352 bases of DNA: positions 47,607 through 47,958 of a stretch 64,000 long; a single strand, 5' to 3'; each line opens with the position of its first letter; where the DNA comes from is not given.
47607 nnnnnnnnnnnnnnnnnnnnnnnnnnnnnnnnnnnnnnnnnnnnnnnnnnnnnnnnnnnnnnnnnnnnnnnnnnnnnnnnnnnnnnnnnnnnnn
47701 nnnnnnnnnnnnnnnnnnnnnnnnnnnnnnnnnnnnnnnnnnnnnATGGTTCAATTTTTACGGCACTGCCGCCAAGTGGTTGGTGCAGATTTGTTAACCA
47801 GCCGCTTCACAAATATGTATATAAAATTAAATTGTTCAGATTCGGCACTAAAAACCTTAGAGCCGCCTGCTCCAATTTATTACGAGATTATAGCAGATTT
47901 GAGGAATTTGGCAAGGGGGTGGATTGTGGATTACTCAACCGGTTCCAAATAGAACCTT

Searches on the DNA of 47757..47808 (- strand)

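Call 58: build_rna_model(alignment_id=A4, structure=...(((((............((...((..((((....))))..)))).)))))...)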
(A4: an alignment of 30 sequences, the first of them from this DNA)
Model R1 built from alignment A4 (30 sequences, 56 columns); structure: as given.
model positions 51; base pairs 12; branch points 0; effective number of sequences 5.84; information 1.086 bits per position. Calibrated on 0.2 Mb of random sequence (short: E-values are rough).
structure used (alignment columns):
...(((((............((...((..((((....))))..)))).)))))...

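Call 59: search_with_rna_model(model_id=R1, sources=[window, L001, L002, L004, L006, L007, L008, L009, L010, L012, L013, L016, L017, L018, L019, L020, L021, L022, L023, L024, L025, L026, L027, L028, L029, L030, L031, L032, L033, L034, L035, L036, L037, L038, L039, L040, L041, L042, L043, L044, L046, L047, L048, L049, L050, L051, L053, L054, L055, L056, L057, L058, L059, L060, L061, L062, L063, L064, L065, L066, L067, L068, L069, L070, L071, L072, L073, L074, L075, L076, L077, L078, L079, L080, L081, L082, L083, L084, L085, L086, L087, L088, L089, L090], max_evalue=1)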
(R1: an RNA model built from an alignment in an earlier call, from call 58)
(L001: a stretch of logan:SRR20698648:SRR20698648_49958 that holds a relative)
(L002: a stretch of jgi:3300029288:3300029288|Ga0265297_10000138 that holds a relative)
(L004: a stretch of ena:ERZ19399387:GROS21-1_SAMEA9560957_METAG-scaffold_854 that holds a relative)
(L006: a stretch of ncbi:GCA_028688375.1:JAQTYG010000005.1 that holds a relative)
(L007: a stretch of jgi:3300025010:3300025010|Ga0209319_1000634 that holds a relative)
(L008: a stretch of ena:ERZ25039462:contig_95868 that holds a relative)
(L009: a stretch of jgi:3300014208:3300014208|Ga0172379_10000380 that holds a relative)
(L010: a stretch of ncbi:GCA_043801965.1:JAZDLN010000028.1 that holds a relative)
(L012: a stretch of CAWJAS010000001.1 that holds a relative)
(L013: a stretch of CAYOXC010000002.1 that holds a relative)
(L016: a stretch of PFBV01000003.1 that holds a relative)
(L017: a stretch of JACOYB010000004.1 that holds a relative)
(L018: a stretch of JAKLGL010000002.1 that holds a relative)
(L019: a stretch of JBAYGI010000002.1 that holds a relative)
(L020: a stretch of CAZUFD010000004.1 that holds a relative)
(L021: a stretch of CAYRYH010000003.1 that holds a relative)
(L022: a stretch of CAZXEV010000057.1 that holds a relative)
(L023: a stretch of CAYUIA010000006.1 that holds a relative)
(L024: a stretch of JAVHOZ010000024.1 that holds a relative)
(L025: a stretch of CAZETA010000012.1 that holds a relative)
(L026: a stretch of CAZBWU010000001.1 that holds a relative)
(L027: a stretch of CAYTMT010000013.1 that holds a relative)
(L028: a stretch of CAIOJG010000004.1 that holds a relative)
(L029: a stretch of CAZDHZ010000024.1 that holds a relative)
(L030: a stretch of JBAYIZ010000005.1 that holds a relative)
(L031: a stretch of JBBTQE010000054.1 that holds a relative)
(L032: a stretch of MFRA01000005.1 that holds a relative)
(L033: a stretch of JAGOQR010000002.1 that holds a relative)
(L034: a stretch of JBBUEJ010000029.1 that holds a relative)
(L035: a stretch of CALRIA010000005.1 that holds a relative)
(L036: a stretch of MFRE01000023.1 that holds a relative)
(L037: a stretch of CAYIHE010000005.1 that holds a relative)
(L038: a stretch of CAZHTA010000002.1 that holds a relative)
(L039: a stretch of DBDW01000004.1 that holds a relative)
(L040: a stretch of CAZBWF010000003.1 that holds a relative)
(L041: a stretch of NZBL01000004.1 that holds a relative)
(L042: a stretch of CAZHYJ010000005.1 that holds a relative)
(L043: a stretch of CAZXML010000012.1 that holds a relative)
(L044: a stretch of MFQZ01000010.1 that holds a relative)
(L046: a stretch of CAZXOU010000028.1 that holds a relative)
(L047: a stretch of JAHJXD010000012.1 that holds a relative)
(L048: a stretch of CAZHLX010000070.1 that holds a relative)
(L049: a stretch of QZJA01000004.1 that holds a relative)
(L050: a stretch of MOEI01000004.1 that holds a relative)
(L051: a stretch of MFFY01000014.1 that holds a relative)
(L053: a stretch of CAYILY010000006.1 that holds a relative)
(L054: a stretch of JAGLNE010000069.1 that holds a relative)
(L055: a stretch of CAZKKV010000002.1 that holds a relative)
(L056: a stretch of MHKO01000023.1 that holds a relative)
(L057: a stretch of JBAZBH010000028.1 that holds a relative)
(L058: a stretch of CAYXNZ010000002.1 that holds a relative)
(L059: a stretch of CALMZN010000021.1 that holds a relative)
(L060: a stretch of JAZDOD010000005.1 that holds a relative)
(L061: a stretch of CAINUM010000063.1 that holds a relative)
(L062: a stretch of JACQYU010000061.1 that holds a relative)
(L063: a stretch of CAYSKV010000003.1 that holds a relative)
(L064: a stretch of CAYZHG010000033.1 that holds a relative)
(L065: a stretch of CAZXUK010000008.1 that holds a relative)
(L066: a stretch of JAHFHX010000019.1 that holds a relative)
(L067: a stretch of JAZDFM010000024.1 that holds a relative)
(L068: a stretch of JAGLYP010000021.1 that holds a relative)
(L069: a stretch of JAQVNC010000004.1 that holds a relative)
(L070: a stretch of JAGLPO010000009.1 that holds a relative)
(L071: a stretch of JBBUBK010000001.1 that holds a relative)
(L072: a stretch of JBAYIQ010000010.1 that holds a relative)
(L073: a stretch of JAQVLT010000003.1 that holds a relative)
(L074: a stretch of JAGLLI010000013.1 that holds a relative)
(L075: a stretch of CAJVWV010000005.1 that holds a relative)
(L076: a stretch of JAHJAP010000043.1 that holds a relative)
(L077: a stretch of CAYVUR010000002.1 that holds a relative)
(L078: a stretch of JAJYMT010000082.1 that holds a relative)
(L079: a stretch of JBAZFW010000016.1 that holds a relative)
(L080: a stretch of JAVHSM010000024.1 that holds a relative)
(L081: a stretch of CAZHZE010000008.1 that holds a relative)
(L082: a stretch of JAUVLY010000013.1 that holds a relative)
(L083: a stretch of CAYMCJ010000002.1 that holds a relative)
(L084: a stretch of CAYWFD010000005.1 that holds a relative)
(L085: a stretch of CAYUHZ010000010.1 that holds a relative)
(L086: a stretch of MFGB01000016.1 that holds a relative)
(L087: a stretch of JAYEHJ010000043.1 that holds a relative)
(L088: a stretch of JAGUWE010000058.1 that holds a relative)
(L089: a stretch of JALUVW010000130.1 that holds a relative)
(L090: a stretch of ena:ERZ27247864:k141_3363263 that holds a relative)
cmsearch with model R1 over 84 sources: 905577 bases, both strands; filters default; matches with E-value up to 1: 41.
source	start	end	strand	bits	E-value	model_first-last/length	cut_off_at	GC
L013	6687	6737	+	72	3.3e-14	1-51/51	no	0.57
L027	1509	1558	+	71.7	4e-14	1-51/51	no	0.52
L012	6723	6774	+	71.3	4.9e-14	1-51/51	no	0.58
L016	6691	6740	+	70.6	7.5e-14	1-51/51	no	0.52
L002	6777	6827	+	70.4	8.4e-14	1-51/51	no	0.55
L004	6745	6795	+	70.4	8.4e-14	1-51/51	no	0.55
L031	6540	6591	+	70.2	9.3e-14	1-51/51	no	0.54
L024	6642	6691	+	69.7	1.2e-13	1-51/51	no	0.54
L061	6680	6729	+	69.7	1.2e-13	1-51/51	no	0.54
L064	805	854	+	69.7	1.2e-13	1-51/51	no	0.54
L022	3257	3306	+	69.5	1.3e-13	1-51/51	no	0.56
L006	6726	6777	+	68.6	2.3e-13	1-51/51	no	0.56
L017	6575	6626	+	68.4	2.6e-13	1-51/51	no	0.42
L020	6577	6628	+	68.4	2.6e-13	1-51/51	no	0.42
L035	6533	6583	+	68.3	2.7e-13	1-51/51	no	0.53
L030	6672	6721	+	68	3.1e-13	1-51/51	no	0.54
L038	6579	6629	+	67.9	3.3e-13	1-51/51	no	0.45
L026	6593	6643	+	67.7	3.7e-13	1-51/51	no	0.45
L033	6607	6657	+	67.7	3.7e-13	1-51/51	no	0.45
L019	6566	6616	+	67.6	4e-13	1-51/51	no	0.47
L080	2909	2959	+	67.3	4.6e-13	1-51/51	no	0.55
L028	2533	2583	+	67.3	4.6e-13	1-51/51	no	0.53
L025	6609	6659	+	66.3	8e-13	1-51/51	no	0.47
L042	666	716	+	65.8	1.1e-12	1-51/51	no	0.43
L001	4538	4589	+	65.6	1.2e-12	1-51/51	no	0.63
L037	6630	6680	+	65.6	1.2e-12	1-51/51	no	0.43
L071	1589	1640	+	65.1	1.6e-12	1-51/51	no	0.56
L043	2167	2217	+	64.9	1.8e-12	1-51/51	no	0.51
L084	6717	6768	+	62.4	7.4e-12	1-51/51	no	0.5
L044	6626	6675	+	62.1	8.8e-12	1-51/51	no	0.58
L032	6737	6787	+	62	8.9e-12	1-51/51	no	0.49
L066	6713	6762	+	61.2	1.4e-11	1-51/51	no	0.6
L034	6496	6546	+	60.4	2.2e-11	1-51/51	no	0.51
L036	3223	3274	+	59.2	4.4e-11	1-51/51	no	0.46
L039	4763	4814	+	58.9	5.2e-11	1-51/51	no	0.48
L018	6749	6803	+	53.2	1.3e-09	1-51/51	no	0.55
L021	6814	6868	+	52.9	1.5e-09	1-51/51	no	0.55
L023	5030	5084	+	50.8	4.7e-09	1-51/51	no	0.51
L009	8197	8250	+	22.4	0.04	1-51/51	no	0.52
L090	6283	6308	+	22.2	0.045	1-26/51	3'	0.58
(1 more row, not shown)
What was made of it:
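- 47757..47808 (-): Structured tuf leader RNA: P1 (GCGGC/GCCGU), an unpaired UGG plus an A-rich stretch, and a P3 hairpin with a CCAC loop. It ends 14 nt before the ATG. Covariance model (CM) R1 hits here with E 2e-12 and nowhere else in the window (call 59).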
